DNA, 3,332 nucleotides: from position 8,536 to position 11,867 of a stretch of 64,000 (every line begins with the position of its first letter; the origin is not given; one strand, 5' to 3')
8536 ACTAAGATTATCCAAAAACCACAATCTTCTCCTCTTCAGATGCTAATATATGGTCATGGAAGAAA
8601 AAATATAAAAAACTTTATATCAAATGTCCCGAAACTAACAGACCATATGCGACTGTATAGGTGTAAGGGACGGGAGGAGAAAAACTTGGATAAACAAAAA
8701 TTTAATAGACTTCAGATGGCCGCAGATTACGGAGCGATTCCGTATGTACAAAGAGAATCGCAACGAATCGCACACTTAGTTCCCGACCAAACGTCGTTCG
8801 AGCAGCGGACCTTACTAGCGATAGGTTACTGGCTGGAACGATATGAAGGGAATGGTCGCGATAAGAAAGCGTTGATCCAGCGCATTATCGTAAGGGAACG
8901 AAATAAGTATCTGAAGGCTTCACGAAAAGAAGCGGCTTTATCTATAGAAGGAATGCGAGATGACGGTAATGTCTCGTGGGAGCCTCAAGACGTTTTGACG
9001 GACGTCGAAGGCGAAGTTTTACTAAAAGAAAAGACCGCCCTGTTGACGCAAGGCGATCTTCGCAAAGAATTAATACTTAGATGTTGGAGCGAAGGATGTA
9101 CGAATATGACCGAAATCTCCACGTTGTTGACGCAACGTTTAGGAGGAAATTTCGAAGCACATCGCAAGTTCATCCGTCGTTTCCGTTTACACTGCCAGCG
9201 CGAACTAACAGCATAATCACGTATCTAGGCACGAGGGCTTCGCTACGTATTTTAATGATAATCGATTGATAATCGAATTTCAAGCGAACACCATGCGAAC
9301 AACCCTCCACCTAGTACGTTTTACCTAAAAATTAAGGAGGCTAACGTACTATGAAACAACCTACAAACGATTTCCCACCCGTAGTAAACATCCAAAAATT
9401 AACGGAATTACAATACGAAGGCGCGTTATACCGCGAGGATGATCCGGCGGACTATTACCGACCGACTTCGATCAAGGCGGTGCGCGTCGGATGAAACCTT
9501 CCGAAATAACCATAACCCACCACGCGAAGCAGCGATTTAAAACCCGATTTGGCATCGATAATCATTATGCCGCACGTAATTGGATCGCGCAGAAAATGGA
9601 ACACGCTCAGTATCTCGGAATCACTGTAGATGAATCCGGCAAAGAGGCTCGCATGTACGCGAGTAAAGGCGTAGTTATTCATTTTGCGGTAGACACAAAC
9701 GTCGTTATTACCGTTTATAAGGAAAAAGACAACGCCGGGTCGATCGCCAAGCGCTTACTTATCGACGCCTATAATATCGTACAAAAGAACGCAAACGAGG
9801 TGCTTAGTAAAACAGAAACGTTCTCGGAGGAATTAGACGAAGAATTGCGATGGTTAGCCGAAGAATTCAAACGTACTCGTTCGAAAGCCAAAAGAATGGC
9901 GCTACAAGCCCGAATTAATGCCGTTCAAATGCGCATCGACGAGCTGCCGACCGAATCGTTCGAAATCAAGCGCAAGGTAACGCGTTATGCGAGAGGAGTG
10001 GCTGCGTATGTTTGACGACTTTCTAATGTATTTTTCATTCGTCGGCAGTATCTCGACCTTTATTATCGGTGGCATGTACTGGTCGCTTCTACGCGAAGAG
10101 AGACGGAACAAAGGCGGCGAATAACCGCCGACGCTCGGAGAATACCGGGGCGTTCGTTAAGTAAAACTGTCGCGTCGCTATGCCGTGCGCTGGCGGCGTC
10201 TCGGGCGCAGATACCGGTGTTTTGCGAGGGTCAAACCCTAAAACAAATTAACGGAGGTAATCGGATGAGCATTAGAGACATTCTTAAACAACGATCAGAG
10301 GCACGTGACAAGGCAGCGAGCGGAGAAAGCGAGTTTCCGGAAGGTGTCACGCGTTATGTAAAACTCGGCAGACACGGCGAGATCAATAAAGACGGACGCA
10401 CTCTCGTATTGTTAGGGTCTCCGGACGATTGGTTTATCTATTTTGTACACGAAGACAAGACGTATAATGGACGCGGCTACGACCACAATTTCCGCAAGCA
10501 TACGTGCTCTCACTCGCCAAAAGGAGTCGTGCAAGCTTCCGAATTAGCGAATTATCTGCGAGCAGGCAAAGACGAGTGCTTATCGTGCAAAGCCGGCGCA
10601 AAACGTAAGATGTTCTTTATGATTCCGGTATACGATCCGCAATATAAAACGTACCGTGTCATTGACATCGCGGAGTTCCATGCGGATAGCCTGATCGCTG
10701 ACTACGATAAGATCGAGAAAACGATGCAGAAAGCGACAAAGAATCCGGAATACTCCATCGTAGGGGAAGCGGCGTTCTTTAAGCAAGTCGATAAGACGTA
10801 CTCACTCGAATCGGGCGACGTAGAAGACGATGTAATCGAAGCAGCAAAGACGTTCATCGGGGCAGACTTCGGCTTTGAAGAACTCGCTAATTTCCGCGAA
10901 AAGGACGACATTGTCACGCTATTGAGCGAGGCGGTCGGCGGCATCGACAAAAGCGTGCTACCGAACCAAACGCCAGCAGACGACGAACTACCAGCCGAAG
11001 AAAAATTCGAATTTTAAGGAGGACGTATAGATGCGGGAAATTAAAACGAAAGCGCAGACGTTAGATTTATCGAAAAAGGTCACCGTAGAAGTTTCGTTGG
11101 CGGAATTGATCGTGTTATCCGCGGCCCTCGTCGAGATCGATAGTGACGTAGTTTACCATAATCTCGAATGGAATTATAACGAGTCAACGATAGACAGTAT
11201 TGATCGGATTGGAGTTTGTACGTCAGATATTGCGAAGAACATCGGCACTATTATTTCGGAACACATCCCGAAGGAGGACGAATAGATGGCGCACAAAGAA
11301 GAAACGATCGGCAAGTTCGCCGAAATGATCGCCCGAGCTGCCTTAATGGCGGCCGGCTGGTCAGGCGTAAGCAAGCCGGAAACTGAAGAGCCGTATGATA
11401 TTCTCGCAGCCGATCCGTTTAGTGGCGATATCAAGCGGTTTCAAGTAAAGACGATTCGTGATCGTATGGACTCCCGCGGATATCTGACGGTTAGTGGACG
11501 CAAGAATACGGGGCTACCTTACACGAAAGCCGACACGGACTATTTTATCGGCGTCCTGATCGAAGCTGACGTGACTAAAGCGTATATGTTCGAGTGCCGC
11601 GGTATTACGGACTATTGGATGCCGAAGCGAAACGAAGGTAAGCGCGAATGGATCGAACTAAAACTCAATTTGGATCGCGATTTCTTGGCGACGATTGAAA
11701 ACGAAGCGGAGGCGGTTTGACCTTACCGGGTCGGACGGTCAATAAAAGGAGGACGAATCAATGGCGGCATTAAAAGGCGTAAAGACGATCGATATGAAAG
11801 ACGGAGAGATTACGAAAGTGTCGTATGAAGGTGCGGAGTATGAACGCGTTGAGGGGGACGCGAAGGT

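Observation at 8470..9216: The aimX slot is occupied by an ECF-sigma-like factor: a possible direct AimR to sigma lytic cascade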

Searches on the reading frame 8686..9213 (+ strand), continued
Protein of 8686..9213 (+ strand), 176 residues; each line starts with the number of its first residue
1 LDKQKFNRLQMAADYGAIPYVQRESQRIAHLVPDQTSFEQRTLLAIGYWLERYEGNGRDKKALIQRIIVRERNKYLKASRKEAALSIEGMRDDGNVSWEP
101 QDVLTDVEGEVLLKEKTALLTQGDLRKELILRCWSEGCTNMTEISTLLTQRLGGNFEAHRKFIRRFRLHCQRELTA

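Call 71: search_protein_families(library=pfam, proteins=[L014:3334-3723:-, L014:2861-3406:-, L015:3230-3775:-, L015:2716-3306:-, L018:3235-3669:-, L018:2803-3231:-, L029:3555-3752:-, L029:3279-3494:-], max_evalue=0.001)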
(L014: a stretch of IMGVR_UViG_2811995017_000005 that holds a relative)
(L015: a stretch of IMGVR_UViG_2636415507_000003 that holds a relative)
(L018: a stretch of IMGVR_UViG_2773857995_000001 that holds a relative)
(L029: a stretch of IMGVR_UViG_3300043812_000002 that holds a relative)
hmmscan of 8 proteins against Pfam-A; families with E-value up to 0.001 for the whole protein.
L014:3334-3723:- (130 aa): 3 families
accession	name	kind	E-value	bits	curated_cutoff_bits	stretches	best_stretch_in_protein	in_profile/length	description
PF12844.13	HTH_19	-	2.7e-08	34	30.2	1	26-81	2-59/64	Helix-turn-helix domain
PF13443.12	HTH_26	-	3e-08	34.2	22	1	28-85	2-62/63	Cro/C1-type HTH DNA-binding domain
PF01381.28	HTH_3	-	5.7e-07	29.9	23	1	28-80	1-55/55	Helix-turn-helix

L014:2861-3406:- (182 aa): 1 family
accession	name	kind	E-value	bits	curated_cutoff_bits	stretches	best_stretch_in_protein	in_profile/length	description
PF06114.19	Peptidase_M78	-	4.4e-11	43.1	22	1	38-147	3-120/123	IrrE N-terminal-like domain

L015:3230-3775:- (182 aa): 3 families
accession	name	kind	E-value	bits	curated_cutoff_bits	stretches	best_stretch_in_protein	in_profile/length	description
PF13443.12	HTH_26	-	4.8e-08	33.6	22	1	47-101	2-59/63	Cro/C1-type HTH DNA-binding domain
PF01381.28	HTH_3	-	6.6e-07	29.7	23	1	48-99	2-55/55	Helix-turn-helix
PF12844.13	HTH_19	-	6.1e-05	23.3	30.2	1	46-101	3-60/64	Helix-turn-helix domain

L015:2716-3306:- (197 aa): 1 family
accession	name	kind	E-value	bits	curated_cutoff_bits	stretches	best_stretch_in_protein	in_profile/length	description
PF06114.19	Peptidase_M78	-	2.1e-17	63.5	22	1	54-139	1-87/123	IrrE N-terminal-like domain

L018:3235-3669:- (145 aa): 3 families
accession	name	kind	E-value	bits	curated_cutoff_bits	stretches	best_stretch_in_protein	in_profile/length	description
PF13443.12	HTH_26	-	1.2e-08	35.5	22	1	10-64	2-59/63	Cro/C1-type HTH DNA-binding domain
PF01381.28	HTH_3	-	1.1e-07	32.3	23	1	11-62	2-55/55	Helix-turn-helix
PF08667.16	BetR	-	0.00019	22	21.6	1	40-79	45-85/148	BetR domain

L018:2803-3231:- (143 aa): 2 families
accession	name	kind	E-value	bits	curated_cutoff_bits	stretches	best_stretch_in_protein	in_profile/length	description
PF06114.19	Peptidase_M78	-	1.1e-17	64.4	22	1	27-112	1-87/123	IrrE N-terminal-like domain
PF14247.12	DUF4344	-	0.00078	19.7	29.6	1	7-80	35-107/220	Putative metallopeptidase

L029:3555-3752:- (66 aa): 1 family
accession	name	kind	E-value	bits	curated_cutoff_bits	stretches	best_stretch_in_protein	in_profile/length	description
PF13443.12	HTH_26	-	5.5e-06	27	22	1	7-58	2-55/63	Cro/C1-type HTH DNA-binding domain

L029:3279-3494:- (72 aa): 4 families
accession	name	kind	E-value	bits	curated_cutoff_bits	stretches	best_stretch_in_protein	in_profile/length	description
PF01381.28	HTH_3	-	8.3e-14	51.8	23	1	12-66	1-55/55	Helix-turn-helix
PF13443.12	HTH_26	-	2.5e-09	37.7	22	1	14-70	4-61/63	Cro/C1-type HTH DNA-binding domain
PF13560.12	HTH_31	-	3.3e-09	37.4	27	1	7-64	1-59/64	Helix-turn-helix domain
PF12844.13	HTH_19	-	2.3e-06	27.8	30.2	1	12-67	4-59/64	Helix-turn-helix domain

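Call 72: find_related_loci(query=A2, collection=genome_contigs, flank=3000)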
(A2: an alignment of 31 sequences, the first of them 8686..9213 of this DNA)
Query A2 (176 aa) in genome_contigs; peptide patterns used: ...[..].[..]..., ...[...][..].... (x = any residue, [..] = any of these).
74 stretches matched a pattern; 4 encode a relative of the query (tblastn E <= 1e-3); 4 distinct loci.
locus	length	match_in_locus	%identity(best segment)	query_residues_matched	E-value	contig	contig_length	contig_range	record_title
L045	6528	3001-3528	95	1-176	8e-115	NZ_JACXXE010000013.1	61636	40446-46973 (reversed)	Bacillus sp. 28A-2 13, whole genome shotgun sequence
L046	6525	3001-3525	56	1-176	7e-62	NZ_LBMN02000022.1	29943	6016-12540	Bacillus paralicheniformis strain KJ-16 contig_29, whole genome shotgun sequence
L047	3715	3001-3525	53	1-176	1e-58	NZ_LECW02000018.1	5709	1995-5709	Bacillus glycinifermentans strain GO-13 contig_25, whole genome shotgun sequence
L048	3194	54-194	43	50-96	2e-7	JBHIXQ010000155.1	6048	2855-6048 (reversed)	MAG: Leptonemataceae bacterium isolate MAG54 WDNA05_bin.36.permissive_155, whole genome shotgun sequence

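Call 78: fold_search(model_id=the predicted structure, library=viral)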
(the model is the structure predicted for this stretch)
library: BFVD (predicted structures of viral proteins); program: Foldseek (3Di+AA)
matches with E <= 10: 500; with E <= 0.001: 1
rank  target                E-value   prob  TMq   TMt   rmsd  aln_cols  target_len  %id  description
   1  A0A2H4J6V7            5.0e-06  1.00  0.34  0.34  18.6       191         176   22  Uncharacterized protein [uncultured Caudovirales phage]
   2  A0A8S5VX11            1.2e-02  1.00  0.40  0.35  16.7       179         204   16  (no name in the UniProt tables at hand)
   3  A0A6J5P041            6.9e-02  0.92  0.33  0.35  12.8       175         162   17  RpoE DNA-directed RNA polymerase specialized sigma subunit, sigma24 homolog [uncultured Caudovirales phage]
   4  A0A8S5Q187            8.6e-02  0.92  0.37  0.30  15.4       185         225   11  DNA-directed RNA polymerase specialized sigma subunit [Siphoviridae sp. ctOCb13]
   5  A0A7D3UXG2            9.1e-02  0.91  0.38  0.37  19.9       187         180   13  (no name in the UniProt tables at hand)
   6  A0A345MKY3            1.0e-01  0.82  0.30  0.29  20.7       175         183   13  (no name in the UniProt tables at hand)
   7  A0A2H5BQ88            1.5e-01  0.54  0.28  0.24  18.6       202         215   17  Uncharacterized protein [Vibrio phage Vp_R1]
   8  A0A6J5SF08            1.7e-01  0.87  0.38  0.41  15.8       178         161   13  RpoE DNA-directed RNA polymerase specialized sigma subunit, sigma24 homolog [uncultured Caudovirales phage]
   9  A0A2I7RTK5            2.2e-01  0.60  0.30  0.32  13.4       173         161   13  (no name in the UniProt tables at hand)
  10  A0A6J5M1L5            2.7e-01  0.77  0.34  0.28  15.9       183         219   14  RpoE DNA-directed RNA polymerase specialized sigma subunit, sigma24 homolog [uncultured Caudovirales phage]
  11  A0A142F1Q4            2.8e-01  0.33  0.23  0.24  14.4       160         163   16  Uncharacterized protein [Bacillus phage Mgbh1]
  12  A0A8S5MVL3            3.0e-01  0.47  0.30  0.28  18.9       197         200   17  RNA polymerase sigma factor [Siphoviridae sp. ctsBB38]
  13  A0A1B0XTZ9            3.3e-01  0.63  0.35  0.28  12.2       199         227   19  (no name in the UniProt tables at hand)
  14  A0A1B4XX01            3.5e-01  0.44  0.31  0.25  14.3       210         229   10  Uncharacterized protein [Tenacibaculum phage pT24]
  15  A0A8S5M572            3.5e-01  0.38  0.28  0.20  13.7       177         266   20  Uncharacterized protein [Podoviridae sp. ctaNW81]
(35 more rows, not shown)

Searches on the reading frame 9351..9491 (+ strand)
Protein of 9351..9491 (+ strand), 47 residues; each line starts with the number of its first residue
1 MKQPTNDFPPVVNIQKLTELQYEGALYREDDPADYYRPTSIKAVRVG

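Call 3: search_protein_families(library=pfam, proteins=[window:9351-9491:+], max_evalue=1)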
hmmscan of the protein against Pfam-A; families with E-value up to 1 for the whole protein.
window:9351-9491:+ (47 aa): 0 families

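Call 4: search_protein_families(library=phrogs, proteins=[window:9351-9491:+], max_evalue=0.1)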
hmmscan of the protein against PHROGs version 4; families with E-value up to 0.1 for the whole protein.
window:9351-9491:+ (47 aa): 1 family
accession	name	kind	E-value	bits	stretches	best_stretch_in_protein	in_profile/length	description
phrog_30530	-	unknown function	1.3e-13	51.5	1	10-47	13-50/50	-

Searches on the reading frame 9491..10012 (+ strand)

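Call 3: search_protein_families(library=pfam, proteins=[window:9491-10012:+], max_evalue=1)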
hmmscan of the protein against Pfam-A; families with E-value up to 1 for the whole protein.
window:9491-10012:+ (174 aa): 1 family
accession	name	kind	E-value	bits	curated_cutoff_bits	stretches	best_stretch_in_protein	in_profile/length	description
PF01544.23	CorA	-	0.0011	18.8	27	1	38-133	46-149/292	CorA-like Mg2+ transporter protein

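Call 4: search_protein_families(library=phrogs, proteins=[window:9491-10012:+], max_evalue=0.1)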
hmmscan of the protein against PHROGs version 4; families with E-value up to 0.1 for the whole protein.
window:9491-10012:+ (174 aa): 6 families
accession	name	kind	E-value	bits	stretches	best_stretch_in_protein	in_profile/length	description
phrog_5083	-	unknown function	1.8e-22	80.9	1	4-174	7-175/178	-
phrog_11752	-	unknown function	2.9e-05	24.7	1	4-94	13-100/183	-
phrog_6182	-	unknown function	0.00033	22.2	1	4-81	4-82/87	-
phrog_1511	-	unknown function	0.014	16.6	1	125-173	75-123/133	-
phrog_305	-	tail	0.052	13.1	1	104-162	777-830/1001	tail length tape measure protein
phrog_25439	-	unknown function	0.055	14.6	0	15-106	3-93/109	-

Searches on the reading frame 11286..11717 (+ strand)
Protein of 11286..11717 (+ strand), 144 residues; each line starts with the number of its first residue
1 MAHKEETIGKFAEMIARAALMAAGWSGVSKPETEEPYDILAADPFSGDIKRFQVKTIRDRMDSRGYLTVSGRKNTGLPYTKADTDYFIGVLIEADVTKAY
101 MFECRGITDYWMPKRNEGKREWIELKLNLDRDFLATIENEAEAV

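Call 65: search_protein_families(library=pfam, proteins=[window:11286-11717:+], max_evalue=0.01)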
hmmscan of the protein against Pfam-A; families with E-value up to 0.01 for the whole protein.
window:11286-11717:+ (144 aa): 1 family
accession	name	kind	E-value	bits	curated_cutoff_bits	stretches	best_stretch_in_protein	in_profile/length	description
PF11645.14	PDDEXK_5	-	0.00012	22.5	26.1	1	5-95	3-97/138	PD-(D/E)XK endonuclease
